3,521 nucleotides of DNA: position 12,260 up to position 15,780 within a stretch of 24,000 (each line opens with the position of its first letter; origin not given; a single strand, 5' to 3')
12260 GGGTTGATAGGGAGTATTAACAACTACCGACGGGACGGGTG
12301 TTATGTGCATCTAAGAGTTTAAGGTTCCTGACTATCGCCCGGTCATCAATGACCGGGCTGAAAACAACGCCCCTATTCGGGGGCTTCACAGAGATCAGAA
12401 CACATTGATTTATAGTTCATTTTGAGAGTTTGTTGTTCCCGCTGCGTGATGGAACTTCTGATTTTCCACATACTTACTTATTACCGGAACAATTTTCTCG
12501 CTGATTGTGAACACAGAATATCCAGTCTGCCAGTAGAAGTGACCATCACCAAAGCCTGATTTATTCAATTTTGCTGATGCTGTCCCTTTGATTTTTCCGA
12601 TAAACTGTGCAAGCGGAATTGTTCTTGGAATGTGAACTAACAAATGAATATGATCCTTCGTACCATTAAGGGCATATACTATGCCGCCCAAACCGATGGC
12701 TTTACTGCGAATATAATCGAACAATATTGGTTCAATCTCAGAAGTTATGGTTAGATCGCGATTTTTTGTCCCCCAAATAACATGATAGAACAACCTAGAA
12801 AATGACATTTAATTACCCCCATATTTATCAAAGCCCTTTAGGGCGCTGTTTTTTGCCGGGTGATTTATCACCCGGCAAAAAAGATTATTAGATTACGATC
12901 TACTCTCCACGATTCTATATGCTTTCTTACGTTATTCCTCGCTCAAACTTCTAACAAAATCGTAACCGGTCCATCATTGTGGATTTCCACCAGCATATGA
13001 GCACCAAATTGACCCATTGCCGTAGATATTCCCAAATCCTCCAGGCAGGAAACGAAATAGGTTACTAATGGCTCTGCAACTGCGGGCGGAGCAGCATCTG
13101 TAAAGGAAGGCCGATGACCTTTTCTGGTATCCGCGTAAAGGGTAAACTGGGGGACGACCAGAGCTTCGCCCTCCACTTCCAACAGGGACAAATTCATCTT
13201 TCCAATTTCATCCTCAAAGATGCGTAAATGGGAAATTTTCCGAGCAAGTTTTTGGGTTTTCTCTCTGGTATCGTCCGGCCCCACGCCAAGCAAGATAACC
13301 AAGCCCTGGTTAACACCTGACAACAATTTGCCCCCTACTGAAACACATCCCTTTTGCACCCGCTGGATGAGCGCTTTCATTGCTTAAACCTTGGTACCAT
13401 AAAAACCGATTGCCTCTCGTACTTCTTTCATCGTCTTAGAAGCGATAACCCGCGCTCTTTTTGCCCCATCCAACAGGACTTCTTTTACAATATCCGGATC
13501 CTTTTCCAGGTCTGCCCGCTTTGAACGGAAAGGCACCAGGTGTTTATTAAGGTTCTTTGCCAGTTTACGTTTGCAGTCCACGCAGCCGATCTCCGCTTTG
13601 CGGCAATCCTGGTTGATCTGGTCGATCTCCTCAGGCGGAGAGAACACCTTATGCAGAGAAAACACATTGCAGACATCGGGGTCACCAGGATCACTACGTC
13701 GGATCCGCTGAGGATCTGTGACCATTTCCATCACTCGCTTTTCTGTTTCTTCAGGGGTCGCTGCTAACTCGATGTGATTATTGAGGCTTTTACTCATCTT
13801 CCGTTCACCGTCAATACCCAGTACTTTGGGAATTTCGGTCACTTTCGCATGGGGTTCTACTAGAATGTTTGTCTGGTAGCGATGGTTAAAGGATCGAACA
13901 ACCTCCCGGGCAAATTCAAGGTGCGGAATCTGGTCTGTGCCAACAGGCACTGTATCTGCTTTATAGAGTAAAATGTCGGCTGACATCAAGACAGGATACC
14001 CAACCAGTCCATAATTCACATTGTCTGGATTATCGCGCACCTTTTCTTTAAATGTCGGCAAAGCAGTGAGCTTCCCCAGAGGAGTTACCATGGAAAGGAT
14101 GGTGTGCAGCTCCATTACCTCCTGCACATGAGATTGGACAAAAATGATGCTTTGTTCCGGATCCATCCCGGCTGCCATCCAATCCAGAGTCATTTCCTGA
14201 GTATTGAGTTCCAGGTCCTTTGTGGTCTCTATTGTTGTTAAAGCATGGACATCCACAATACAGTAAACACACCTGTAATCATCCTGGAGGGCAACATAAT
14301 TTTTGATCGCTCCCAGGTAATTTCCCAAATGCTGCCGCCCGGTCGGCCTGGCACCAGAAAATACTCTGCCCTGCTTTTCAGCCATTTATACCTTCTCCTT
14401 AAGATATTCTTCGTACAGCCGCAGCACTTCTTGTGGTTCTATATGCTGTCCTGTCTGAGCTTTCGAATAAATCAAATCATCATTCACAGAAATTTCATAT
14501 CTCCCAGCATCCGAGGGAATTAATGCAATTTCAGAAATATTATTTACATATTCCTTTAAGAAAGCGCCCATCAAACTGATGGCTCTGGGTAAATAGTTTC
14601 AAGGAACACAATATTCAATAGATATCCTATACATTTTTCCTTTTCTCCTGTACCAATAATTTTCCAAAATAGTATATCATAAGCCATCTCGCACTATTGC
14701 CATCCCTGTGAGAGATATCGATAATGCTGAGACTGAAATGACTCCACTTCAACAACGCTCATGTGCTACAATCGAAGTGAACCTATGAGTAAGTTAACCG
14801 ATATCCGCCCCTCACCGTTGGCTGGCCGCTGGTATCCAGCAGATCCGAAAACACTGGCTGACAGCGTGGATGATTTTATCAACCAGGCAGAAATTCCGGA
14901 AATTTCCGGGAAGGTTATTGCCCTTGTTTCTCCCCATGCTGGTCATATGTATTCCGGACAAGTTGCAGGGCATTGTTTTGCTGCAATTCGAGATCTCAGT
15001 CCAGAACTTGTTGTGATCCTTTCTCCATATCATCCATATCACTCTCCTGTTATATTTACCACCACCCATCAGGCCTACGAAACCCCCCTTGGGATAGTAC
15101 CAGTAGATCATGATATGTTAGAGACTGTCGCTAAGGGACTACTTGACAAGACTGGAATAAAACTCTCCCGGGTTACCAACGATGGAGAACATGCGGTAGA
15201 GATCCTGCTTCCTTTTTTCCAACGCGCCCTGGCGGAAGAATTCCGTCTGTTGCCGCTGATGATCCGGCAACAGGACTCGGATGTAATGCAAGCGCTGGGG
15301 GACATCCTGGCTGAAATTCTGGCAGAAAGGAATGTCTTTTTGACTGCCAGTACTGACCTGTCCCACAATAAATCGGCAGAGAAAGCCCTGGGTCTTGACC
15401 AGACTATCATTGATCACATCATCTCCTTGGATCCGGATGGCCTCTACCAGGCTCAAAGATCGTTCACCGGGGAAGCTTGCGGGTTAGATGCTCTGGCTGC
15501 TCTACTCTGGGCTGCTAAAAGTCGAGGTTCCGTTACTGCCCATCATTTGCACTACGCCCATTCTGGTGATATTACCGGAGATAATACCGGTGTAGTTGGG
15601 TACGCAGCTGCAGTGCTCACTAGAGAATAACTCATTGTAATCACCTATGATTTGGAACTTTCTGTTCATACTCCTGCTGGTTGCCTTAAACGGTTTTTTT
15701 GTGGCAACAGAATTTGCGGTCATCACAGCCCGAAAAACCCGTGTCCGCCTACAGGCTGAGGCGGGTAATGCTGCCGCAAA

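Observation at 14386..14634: Hidden SelW/Rdx-family selenoprotein: in-frame UGA inside a CxxU redox motif, truncated by the ORF caller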

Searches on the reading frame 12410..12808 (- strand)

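Call 44: search_protein_families(library=pfam, proteins=[window:12410-12808:-], max_evalue=0.00001)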
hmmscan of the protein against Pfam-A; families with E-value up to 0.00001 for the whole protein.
window:12410-12808:- (132 aa): 1 family
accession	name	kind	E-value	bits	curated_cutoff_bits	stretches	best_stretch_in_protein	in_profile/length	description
PF01797.21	Y1_Tnp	-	3.6e-23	82.4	23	1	3-117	2-121/121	Transposase IS200 like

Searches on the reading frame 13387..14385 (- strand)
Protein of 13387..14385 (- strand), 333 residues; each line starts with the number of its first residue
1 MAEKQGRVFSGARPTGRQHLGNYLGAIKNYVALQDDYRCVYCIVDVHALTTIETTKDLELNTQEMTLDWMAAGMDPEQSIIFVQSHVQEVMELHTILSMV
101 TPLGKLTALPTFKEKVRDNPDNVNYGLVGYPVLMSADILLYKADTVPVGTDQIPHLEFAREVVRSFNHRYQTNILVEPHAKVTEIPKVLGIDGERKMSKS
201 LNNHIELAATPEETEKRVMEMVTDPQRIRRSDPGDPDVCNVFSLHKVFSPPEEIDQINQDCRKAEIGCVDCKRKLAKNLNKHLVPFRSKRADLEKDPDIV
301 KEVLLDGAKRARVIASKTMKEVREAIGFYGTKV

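Call 18: find_related_loci(query=window:13387-14385:-, collection=genome_contigs, flank=10000)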
Query window:13387-14385:- (333 aa) in genome_contigs; peptide patterns used: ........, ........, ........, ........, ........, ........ (x = any residue, [..] = any of these).
144 stretches matched a pattern; 42 encode a relative of the query (tblastn E <= 1e-3); 42 distinct loci.
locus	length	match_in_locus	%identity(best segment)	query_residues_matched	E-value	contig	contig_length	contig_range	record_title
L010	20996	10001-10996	89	1-332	0e+0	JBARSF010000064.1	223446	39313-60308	MAG: Anaerolineales bacterium isolate MFD12959_ilm_asm_bin54 k127_259258, whole genome shotgun sequence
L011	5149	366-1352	89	1-329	0e+0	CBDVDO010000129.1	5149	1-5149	MAG TPA_asm: uncultured Anaerolineales bacterium isolate SRR21487743_metabat2_18 genome assembly, contig: ERZ25748485.81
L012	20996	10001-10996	87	1-332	0e+0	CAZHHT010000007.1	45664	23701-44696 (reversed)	MAG TPA_asm: uncultured Anaerolineales bacterium isolate binchicken_co228_499 genome assembly, contig: NODE_864_length_4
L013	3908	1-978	89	7-332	0e+0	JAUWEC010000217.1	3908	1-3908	MAG: Chloroflexota bacterium isolate CSMAG_2180 CSMAG_2180_k141_904298_length_3908_cov_5.7260, whole genome shotgun sequ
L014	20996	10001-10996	87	1-332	0e+0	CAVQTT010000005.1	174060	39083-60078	MAG: uncultured Chloroflexia bacterium isolate MFD09964.bin.2.132 genome assembly, contig: contig_17436, whole genome sh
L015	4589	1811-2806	87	1-332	0e+0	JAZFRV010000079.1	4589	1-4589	MAG: Anaerolineales bacterium isolate BS1bin.19 BS1bin.19_79, whole genome shotgun sequence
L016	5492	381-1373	86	1-331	0e+0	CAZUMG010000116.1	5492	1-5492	MAG TPA_asm: uncultured Anaerolineales bacterium isolate binchicken_co151_479 genome assembly, contig: NODE_26819_length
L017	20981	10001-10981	87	6-332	0e+0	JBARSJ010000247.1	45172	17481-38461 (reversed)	MAG: Anaerolineales bacterium isolate MFD12959_ilm_asm_bin38 k127_90056, whole genome shotgun sequence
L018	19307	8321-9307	87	1-329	0e+0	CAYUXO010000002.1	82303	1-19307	MAG TPA_asm: uncultured Anaerolineales bacterium isolate SRP128015_co2_56 genome assembly, contig: NODE_30_length_82303_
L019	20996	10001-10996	85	1-332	0e+0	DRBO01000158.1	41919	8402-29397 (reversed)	MAG TPA_asm: Chloroflexota bacterium isolate HyVt-23 Ga0136651_10000086, whole genome shotgun sequence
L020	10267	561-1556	84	1-332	0e+0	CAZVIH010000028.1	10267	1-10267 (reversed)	MAG TPA_asm: uncultured Anaerolineales bacterium isolate SRP185410_co1_397 genome assembly, contig: k141_2464824, whole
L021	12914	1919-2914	83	1-332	0e+0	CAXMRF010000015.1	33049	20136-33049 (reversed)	MAG: uncultured Nitrosomonadaceae bacterium isolate 10C-St20-MC-01_bin.10.strict genome assembly, contig: NODE_15_length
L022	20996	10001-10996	84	1-332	0e+0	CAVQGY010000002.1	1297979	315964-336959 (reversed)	MAG: uncultured Chloroflexia bacterium isolate MFD09964.bin.1.182 genome assembly, contig: contig_13089, whole genome sh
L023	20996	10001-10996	84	1-332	0e+0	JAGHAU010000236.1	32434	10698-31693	MAG: Anaerolineales bacterium isolate AUK238 PB_MBMC_192_c_000000000265, whole genome shotgun sequence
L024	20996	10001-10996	83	1-332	0e+0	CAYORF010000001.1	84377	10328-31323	MAG TPA_asm: uncultured Anaerolineales bacterium isolate binchicken_co9_181 genome assembly, contig: NODE_63_length_8437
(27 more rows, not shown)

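Call 35: list_cluster_members(proteins=[P0001, window:13387-14385:-])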
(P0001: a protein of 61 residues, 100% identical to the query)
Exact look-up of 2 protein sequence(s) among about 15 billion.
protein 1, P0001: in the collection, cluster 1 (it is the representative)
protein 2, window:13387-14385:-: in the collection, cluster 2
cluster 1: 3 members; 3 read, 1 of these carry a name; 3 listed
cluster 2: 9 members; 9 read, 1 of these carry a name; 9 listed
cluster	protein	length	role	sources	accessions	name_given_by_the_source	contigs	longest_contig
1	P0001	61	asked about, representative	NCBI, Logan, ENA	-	-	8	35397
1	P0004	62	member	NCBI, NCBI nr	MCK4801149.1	MAG: Rdx family protein [Anaerolineales bacterium] | Rdx family protein [Anaerolineales bacterium]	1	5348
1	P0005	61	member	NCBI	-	-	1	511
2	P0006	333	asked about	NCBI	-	-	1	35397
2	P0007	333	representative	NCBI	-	-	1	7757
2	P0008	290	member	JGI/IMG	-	tryptophanyl-tRNA synthetase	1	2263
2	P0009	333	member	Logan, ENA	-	-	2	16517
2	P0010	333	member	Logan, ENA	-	-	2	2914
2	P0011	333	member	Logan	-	-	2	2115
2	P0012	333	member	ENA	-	-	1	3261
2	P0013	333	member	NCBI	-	-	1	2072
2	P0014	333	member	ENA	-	-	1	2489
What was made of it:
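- Checked: NCBI's own record is the 62-aa 'Rdx family protein' MCK4801149.1 (call 35).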

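Call 63: find_encoding_contigs(protein=P0006, flank=10000, max_places=2)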
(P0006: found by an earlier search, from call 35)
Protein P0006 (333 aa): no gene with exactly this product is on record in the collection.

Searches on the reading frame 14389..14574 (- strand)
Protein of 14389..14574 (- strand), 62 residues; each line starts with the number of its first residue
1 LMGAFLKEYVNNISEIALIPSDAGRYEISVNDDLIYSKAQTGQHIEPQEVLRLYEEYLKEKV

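Call 4: search_protein_families(library=pfam, proteins=[window:14389-14574:-], max_evalue=1)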
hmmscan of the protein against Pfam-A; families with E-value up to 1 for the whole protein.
seq(62 aa): 2 families
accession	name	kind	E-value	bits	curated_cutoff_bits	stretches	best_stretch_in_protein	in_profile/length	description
PF10262.15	Rdx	-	4.9e-10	39.9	22.6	1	5-53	23-71/74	Rdx family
PF12645.13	HTH_16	-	0.085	13.4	22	0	37-59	5-27/65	Helix-turn-helix domain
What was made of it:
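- The 62-aa part alone still passes the Pfam threshold at 39.9 bits (call 4).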

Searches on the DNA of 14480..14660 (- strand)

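Call 8: search_rna_families(source=window, start=14480, end=14660, threshold=evalue, max_evalue=10, show_alignments=3)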
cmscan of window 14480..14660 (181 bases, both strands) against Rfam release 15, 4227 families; matches with E-value up to 10: 5.
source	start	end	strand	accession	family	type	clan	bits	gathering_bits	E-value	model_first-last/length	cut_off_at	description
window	14480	14580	+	RF04318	idnO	Cis-reg;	-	15.9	100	2.7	104-206/206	5'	idnO ncRNA motif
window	14527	14577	-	RF00187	SNORD102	Gene; snRNA; snoRNA; CD-box;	-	15.8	47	6.1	1-72/72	no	Small nucleolar RNA SNORD102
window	14487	14637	+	RF01442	S_pombe_snR90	Gene; snRNA; snoRNA; HACA-box;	-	15.1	80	5.4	1-158/158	no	small nucleolar RNA snR90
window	14492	14623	+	RF01246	snR81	Gene; snRNA; snoRNA; HACA-box;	CL00025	10.8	50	9.8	1-188/188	no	Small nucleolar RNA snR81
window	14480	14601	-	RF01295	SCARNA7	Gene; snRNA; snoRNA; scaRNA;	-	9.8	65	1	1-124/330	3'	Small Cajal body-specific RNA 7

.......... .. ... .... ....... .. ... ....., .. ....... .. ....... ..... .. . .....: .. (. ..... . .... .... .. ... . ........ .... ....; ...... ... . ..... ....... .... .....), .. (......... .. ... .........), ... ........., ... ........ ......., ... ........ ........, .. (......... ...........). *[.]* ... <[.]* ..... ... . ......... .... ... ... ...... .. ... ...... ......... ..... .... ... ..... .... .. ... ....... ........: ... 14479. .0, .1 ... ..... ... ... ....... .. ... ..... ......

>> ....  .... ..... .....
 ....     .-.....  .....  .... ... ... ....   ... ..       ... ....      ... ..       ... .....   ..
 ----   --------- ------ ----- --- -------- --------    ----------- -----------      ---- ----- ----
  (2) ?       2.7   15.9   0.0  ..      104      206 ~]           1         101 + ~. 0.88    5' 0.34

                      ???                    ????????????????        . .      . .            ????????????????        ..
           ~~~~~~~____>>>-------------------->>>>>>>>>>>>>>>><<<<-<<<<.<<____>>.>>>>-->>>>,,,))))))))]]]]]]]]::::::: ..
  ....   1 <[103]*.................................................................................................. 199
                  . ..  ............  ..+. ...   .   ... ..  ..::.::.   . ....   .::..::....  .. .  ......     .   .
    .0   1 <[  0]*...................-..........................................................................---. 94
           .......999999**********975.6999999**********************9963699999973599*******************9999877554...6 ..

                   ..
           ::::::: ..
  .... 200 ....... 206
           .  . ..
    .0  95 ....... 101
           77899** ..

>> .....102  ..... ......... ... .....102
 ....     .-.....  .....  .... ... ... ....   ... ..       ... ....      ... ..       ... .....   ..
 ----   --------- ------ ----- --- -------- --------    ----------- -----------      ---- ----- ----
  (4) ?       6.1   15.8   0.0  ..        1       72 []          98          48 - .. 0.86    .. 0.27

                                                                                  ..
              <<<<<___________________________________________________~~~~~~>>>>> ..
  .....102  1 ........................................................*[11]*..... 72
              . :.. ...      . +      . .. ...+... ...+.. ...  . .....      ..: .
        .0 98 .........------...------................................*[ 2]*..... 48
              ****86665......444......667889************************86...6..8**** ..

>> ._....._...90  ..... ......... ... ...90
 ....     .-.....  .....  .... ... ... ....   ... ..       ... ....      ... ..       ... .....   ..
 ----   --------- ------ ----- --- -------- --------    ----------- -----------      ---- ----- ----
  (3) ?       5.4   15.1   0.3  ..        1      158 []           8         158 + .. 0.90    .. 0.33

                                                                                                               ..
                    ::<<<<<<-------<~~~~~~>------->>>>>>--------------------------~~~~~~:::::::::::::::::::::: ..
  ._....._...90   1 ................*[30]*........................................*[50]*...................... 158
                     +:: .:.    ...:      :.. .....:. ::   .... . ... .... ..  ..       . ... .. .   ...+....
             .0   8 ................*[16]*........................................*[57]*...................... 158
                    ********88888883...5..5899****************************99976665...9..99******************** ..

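Call 59: build_rna_model(alignment_id=A2, structure=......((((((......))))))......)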
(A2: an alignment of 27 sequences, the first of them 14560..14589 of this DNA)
Model R1 built from alignment A2 (27 sequences, 30 columns); structure: as given.
model positions 30; base pairs 6; branch points 0; effective number of sequences 27; information 1.3 bits per position. Calibrated on 0.2 Mb of random sequence (short: E-values are rough).
structure used (alignment columns):
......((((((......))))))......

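Call 60: search_with_rna_model(model_id=R1, sources=[window, L009, L010, L011, L012, L014, L015, L016, L017, L018, L019, L020, L021, L022, L023, L024, L025, L026, L027, L028, L029, L030, L031, L032, L033, L034, L035, L036, L037, L052, L055, L056], max_evalue=1, make_alignment=true)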
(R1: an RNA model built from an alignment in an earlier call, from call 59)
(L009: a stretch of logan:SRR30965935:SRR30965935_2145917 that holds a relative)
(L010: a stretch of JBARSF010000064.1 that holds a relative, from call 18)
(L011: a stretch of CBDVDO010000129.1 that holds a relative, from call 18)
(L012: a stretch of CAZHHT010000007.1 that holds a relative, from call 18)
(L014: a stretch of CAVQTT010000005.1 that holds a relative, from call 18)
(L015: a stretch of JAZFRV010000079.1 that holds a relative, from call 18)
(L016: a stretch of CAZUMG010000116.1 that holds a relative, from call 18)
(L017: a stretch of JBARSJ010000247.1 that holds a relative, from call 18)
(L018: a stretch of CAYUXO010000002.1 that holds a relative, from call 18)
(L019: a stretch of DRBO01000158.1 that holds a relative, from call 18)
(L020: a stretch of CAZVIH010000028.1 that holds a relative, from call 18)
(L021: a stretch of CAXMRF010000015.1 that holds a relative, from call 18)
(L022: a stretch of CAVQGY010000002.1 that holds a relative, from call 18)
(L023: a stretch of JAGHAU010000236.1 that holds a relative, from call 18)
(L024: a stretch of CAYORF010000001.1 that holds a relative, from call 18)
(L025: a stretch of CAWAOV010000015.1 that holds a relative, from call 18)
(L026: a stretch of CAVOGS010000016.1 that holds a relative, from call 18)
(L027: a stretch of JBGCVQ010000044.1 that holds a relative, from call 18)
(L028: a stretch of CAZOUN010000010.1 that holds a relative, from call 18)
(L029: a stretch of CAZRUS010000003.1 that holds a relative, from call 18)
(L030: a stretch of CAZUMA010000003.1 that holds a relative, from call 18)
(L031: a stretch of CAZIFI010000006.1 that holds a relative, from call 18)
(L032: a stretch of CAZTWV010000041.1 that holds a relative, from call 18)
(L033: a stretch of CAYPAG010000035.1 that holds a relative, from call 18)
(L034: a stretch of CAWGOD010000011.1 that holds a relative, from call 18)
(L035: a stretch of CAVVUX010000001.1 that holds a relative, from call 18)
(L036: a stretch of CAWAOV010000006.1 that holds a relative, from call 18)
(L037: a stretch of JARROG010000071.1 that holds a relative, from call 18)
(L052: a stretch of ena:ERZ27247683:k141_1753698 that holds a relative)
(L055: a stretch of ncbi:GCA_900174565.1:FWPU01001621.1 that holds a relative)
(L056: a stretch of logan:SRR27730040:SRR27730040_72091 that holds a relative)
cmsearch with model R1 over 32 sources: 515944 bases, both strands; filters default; matches with E-value up to 1: 29.
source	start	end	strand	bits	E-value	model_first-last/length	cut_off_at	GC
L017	9782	9811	+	45.6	5.4e-09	1-30/30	no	0.57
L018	8117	8146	+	45.3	6.3e-09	1-30/30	no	0.6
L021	1716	1745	+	45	7.6e-09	1-30/30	no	0.53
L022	9798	9827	+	44.9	8.1e-09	1-30/30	no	0.6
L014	9797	9826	+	44.5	1e-08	1-30/30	no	0.63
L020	358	387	+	44.4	1.1e-08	1-30/30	no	0.47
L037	6420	6449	+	44.4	1.1e-08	1-30/30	no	0.6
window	14560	14589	-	43.9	1.5e-08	1-30/30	no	0.57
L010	9797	9826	+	43.9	1.5e-08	1-30/30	no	0.57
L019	9797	9826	+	43.7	1.7e-08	1-30/30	no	0.53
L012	9797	9826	+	43.6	1.9e-08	1-30/30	no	0.5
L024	9798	9827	+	43.4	2.1e-08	1-30/30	no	0.47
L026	9797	9826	+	43.3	2.2e-08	1-30/30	no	0.53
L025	9797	9826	+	43.3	2.2e-08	1-30/30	no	0.5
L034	9798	9827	+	43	2.6e-08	1-30/30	no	0.5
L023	9798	9827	+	42.9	2.8e-08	1-30/30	no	0.47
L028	9798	9827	+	42.5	3.6e-08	1-30/30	no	0.53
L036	9797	9826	+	42.5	3.7e-08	1-30/30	no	0.53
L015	1607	1636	+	41.8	5.6e-08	1-30/30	no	0.57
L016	178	207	+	40.6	1.2e-07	1-30/30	no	0.6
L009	131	160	+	40.4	1.4e-07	1-30/30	no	0.57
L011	162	191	+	40.1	1.6e-07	1-30/30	no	0.53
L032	6880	6909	+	39.1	3e-07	1-30/30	no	0.57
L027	4003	4032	+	39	3.2e-07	1-30/30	no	0.57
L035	4261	4290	+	38.1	5.6e-07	1-30/30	no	0.57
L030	9797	9826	+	33.1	1.3e-05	1-30/30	no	0.47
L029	9785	9814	+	32.4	2e-05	1-30/30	no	0.57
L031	9784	9813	+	22.1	0.012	1-30/30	no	0.67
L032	14665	14683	-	16.3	0.44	1-30/30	no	0.63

Alignment A3: 29 matches aligned to the model, 31 columns, each read 5' to 3' on its own strand. Consensus structure (alignment columns), stored with it:
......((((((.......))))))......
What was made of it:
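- Tried and rejected: It found no second element in the window and did not re-register the stems, so it added little (calls 59, 60).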

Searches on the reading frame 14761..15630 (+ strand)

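Call 44: search_protein_families(library=pfam, proteins=[window:14761-15630:+], max_evalue=0.00001)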
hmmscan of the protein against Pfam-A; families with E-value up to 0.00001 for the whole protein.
window:14761-15630:+ (289 aa): 1 family
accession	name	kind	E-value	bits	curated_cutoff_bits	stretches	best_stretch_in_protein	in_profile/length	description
PF01875.22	Memo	-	1.6e-53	182.1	27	1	20-285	4-269/269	Memo-like protein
